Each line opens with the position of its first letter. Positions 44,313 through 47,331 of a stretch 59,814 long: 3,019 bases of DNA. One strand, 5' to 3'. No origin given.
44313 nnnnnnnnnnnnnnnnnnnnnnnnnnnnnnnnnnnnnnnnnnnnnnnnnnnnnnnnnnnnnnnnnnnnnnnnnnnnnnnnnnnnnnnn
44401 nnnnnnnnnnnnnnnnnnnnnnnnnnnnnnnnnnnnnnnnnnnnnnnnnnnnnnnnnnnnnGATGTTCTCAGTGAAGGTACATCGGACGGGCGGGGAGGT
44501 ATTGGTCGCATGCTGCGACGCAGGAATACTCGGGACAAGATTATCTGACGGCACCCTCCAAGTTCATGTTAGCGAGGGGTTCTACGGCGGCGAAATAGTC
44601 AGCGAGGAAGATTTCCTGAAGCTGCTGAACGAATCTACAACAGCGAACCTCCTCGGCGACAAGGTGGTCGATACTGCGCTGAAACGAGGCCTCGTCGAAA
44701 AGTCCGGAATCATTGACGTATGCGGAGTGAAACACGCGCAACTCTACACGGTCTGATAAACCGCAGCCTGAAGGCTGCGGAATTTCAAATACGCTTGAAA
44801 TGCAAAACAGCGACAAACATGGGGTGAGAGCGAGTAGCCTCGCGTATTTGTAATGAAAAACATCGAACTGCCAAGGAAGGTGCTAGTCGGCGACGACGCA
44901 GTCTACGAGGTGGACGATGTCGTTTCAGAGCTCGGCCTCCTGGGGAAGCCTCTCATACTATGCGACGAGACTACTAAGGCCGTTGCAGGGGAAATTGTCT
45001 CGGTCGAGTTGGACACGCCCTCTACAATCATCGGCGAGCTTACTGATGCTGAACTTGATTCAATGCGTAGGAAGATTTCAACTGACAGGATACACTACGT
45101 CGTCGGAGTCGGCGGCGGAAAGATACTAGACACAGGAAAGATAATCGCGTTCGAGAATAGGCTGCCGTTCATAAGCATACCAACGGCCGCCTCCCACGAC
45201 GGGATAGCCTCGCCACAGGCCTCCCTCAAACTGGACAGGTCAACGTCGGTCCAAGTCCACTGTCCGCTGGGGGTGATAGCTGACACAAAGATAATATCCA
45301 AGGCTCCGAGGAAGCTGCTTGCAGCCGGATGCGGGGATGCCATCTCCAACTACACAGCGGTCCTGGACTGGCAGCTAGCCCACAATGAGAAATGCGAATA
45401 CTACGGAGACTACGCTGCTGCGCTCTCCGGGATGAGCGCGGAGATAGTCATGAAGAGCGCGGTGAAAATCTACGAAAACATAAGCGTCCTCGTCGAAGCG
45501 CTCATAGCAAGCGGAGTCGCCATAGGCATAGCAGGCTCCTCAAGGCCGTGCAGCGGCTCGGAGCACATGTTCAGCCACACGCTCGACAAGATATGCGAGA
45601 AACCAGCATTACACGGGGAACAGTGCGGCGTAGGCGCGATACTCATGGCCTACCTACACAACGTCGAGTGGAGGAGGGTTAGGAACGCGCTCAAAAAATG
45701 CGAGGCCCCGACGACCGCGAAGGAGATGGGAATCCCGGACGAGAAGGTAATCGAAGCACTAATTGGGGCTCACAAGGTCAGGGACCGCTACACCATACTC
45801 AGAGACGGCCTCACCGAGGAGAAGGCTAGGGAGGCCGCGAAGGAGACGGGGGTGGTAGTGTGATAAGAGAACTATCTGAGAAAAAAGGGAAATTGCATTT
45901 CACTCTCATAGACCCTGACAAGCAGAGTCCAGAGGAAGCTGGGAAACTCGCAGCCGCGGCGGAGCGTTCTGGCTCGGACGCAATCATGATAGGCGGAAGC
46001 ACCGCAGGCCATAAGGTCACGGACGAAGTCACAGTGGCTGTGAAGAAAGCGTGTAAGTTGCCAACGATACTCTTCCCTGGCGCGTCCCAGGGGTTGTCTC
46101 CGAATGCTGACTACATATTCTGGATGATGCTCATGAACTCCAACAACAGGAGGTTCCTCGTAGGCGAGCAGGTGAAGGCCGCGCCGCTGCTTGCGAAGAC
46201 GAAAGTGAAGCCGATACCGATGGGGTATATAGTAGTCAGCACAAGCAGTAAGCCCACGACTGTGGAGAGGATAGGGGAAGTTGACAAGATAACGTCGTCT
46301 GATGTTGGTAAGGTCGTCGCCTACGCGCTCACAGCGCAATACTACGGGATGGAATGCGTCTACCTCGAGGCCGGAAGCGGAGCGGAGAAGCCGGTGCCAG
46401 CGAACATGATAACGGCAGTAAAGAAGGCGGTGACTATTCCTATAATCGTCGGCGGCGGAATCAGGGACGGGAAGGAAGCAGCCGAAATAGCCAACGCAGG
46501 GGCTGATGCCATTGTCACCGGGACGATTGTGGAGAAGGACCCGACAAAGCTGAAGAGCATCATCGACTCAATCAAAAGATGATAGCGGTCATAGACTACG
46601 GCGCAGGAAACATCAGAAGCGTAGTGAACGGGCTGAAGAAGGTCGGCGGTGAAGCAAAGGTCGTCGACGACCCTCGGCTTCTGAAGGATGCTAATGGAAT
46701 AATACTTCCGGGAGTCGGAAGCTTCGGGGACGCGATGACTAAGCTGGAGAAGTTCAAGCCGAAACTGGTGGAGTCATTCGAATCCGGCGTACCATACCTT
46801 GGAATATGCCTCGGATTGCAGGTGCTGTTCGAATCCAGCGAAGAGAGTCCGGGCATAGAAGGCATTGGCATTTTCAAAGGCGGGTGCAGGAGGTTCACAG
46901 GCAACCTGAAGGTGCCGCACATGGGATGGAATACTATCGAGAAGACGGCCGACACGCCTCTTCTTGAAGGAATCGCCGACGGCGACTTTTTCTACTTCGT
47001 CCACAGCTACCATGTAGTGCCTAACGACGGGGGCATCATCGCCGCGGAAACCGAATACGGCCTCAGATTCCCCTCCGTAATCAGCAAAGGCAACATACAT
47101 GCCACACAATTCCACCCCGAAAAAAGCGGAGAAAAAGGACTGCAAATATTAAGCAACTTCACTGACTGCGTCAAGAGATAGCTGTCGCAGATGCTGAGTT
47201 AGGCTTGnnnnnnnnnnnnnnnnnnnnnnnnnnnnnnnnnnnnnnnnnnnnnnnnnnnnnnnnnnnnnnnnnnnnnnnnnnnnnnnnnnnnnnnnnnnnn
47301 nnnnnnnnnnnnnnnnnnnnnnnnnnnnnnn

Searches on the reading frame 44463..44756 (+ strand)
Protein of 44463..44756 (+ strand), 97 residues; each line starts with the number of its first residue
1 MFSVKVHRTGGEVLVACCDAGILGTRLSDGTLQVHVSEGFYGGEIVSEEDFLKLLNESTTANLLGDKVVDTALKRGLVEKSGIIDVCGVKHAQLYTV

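Call 9: search_protein_families(library=pfam, proteins=[window:44463-44756:+], max_evalue=0.1)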
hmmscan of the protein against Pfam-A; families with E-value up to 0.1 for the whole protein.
window:44463-44756:+ (97 aa): 1 family
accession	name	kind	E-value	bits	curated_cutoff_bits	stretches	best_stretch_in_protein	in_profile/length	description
PF04242.18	DUF424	-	1.8e-26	92.7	25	1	7-96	1-91/92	Protein of unknown function (DUF424)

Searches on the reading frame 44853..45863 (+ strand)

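Call 9: search_protein_families(library=pfam, proteins=[window:44853-45863:+], max_evalue=0.1)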
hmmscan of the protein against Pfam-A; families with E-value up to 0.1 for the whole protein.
window:44853-45863:+ (336 aa): 2 families
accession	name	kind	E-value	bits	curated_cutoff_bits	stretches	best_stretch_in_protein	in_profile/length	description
PF13685.12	Fe-ADH_2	-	6e-35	120.9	28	1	12-152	2-149/149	Iron-containing alcohol dehydrogenase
PF00465.25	Fe-ADH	-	5.4e-14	52.6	31.3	1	7-129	1-148/168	Iron-containing alcohol dehydrogenase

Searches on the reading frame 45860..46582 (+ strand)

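Call 9: search_protein_families(library=pfam, proteins=[window:45860-46582:+], max_evalue=0.1)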
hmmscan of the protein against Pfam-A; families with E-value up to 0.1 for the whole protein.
window:45860-46582:+ (240 aa): 14 families
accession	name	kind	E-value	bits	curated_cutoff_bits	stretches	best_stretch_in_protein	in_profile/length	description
PF01884.23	PcrB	-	1.1e-53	182.4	23.9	1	9-235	7-223/226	PcrB family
PF00977.27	His_biosynth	-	2.3e-10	40.7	23.6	1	150-238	29-119/228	Histidine biosynthesis protein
PF01180.27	DHO_dh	-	3.1e-07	30.3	27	1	174-239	219-288/291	Dihydroorotate dehydrogenase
PF03437.21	BtpA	-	2.1e-06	27.8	30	2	32-77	166-211/254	BtpA family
PF01207.24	Dus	-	3.3e-05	23.6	20.4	1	181-232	173-225/311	Dihydrouridine synthase (Dus)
PF00290.26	Trp_syntA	-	0.00028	20.4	27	1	182-224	188-229/259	Tryptophan synthase alpha chain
PF03060.21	NMO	-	0.00038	20.4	28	1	182-222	183-223/331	Nitronate monooxygenase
PF04309.18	G3P_antiterm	-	0.00062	19.7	27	1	181-221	128-168/173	Glycerol-3-phosphate responsive antiterminator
PF05690.20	ThiG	-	0.001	18.9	23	1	181-226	164-209/247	Thiazole biosynthesis protein ThiG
PF02581.23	TMP-TENI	-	0.0044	16.9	27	1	175-219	132-175/180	Thiamine monophosphate synthase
PF01070.24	FMN_dh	-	0.0047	16.5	24.9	1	177-221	256-302/350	FMN-dependent dehydrogenase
PF00834.25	Ribul_P_3_epim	-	0.034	14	21.1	1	188-223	162-196/198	Ribulose-phosphate 3 epimerase family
PF00478.31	IMPDH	-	0.041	13.3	25.6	1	163-221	116-173/345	IMP dehydrogenase / GMP reductase domain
PF17396.8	DUF1611_N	-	0.047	14.5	22.6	0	15-66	10-59/95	Domain of unknown function (DUF1611_N) Rossmann-like domain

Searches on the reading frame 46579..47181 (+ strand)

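Call 9: search_protein_families(library=pfam, proteins=[window:46579-47181:+], max_evalue=0.1)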
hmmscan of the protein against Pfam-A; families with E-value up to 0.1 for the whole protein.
window:46579-47181:+ (200 aa): 4 families
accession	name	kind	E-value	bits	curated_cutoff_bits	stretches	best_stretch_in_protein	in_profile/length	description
PF00117.34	GATase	-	1.2e-21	77.7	22.8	1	4-194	2-186/190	Glutamine amidotransferase class-I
PF01174.25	SNO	-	2.9e-06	27.7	27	1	10-90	6-88/188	SNO glutamine amidotransferase family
PF07685.20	GATase_3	-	2.1e-05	24.7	27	1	31-96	34-108/196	CobB/CobQ-like glutamine amidotransferase domain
PF07722.19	Peptidase_C26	-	0.093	12.9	20.5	0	65-83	100-118/219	Peptidase C26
